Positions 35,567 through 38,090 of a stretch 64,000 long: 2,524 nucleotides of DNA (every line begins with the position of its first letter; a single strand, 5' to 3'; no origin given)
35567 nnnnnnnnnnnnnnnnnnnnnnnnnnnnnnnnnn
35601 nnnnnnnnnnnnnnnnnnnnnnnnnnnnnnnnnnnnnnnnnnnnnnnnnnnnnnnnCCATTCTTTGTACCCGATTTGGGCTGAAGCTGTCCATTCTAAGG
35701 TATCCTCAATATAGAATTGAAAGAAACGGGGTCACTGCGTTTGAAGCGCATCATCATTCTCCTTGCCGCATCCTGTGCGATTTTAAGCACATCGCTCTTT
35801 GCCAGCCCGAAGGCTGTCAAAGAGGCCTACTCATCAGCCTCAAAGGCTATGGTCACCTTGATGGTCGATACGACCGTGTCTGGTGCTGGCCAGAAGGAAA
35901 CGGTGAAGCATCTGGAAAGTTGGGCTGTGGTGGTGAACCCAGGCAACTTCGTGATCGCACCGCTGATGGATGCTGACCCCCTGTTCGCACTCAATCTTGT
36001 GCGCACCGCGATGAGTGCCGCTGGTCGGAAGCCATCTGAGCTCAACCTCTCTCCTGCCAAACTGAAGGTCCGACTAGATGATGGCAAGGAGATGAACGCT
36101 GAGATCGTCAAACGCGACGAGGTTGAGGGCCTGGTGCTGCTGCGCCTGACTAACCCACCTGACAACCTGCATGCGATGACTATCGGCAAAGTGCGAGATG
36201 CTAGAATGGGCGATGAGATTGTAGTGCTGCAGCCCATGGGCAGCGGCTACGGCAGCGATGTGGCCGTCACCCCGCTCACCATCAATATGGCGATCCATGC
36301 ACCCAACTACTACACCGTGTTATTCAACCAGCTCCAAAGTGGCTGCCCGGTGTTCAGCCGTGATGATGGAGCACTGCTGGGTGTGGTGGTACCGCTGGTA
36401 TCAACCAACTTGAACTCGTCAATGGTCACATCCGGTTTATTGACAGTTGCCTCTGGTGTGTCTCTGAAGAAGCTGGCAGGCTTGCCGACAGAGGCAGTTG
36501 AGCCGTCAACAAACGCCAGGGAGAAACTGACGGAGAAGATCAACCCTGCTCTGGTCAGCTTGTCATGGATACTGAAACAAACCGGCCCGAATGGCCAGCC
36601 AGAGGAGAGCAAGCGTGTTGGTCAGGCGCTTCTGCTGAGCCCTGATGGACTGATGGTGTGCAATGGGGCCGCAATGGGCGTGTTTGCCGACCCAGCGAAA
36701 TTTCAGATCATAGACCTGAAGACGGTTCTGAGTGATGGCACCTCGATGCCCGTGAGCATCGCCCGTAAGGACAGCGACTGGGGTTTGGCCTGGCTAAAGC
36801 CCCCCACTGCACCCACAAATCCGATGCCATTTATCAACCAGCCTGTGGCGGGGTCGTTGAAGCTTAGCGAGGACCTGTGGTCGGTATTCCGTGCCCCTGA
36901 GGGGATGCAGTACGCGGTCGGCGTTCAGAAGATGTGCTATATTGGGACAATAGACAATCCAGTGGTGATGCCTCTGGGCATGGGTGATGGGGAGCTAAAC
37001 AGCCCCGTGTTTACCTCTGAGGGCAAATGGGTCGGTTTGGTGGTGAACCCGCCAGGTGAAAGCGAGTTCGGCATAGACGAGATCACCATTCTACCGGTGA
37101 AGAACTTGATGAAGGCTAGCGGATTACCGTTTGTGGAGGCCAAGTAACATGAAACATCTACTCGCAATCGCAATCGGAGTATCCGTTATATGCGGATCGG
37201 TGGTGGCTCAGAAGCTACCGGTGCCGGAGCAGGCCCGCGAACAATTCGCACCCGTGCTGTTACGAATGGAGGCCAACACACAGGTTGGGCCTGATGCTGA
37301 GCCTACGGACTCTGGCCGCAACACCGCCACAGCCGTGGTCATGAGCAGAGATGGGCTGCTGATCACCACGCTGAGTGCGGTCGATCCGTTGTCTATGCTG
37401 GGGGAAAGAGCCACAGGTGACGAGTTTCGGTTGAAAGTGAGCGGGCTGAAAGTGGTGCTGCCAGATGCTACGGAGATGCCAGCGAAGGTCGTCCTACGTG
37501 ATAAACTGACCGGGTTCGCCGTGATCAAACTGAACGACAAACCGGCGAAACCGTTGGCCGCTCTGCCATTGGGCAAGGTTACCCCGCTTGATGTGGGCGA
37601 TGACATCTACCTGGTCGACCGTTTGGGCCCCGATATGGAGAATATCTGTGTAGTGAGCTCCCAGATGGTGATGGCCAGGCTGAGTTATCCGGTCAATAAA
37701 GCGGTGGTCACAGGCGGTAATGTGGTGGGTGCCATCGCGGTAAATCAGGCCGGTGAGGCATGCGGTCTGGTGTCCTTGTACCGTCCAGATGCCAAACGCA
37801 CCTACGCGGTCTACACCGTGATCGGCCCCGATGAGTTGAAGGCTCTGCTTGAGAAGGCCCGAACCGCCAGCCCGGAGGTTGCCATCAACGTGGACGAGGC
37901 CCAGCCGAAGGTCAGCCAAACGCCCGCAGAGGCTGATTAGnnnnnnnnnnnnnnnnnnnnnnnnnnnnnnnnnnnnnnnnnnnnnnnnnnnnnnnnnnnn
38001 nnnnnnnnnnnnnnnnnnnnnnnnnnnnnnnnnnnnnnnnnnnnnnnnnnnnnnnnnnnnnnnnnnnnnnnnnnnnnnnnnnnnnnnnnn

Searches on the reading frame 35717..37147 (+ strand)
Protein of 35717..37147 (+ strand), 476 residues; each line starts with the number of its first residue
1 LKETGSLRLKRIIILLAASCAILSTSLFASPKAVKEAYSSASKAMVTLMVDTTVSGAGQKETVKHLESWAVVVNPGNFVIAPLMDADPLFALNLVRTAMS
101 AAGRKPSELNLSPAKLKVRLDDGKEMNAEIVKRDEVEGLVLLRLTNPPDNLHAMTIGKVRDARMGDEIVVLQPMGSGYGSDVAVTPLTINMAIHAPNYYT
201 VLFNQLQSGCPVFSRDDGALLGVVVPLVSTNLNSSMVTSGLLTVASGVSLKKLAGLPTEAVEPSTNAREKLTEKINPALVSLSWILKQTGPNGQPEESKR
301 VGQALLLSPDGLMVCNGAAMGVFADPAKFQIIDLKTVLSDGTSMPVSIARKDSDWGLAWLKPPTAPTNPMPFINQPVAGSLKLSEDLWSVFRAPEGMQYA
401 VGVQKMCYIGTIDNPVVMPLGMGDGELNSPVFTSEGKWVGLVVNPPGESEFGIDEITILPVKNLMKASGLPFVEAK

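Call 12: search_protein_families(library=pfam, proteins=[window:35717-37147:+], max_evalue=0.001)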
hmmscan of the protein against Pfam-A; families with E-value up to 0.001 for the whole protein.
window:35717-37147:+ (476 aa): 1 family
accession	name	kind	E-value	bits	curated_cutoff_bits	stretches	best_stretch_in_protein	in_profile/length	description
PF13365.12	Trypsin_2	-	1.6e-11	45.6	27.6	1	113-223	28-144/144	Trypsin-like peptidase domain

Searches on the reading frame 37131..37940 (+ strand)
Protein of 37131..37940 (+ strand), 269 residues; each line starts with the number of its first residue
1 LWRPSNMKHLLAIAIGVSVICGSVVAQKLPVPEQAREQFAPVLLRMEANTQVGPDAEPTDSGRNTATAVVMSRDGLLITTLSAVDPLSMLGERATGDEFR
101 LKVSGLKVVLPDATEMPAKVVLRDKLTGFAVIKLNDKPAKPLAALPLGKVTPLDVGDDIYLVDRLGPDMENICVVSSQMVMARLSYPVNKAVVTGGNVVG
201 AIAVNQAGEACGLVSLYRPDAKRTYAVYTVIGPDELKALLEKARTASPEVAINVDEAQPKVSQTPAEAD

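Call 12: search_protein_families(library=pfam, proteins=[window:37131-37940:+], max_evalue=0.001)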
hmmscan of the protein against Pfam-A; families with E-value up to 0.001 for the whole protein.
window:37131-37940:+ (269 aa): 1 family
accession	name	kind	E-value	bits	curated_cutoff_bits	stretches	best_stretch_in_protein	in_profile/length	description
PF13365.12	Trypsin_2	-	2e-09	38.8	27.6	1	66-213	1-144/144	Trypsin-like peptidase domain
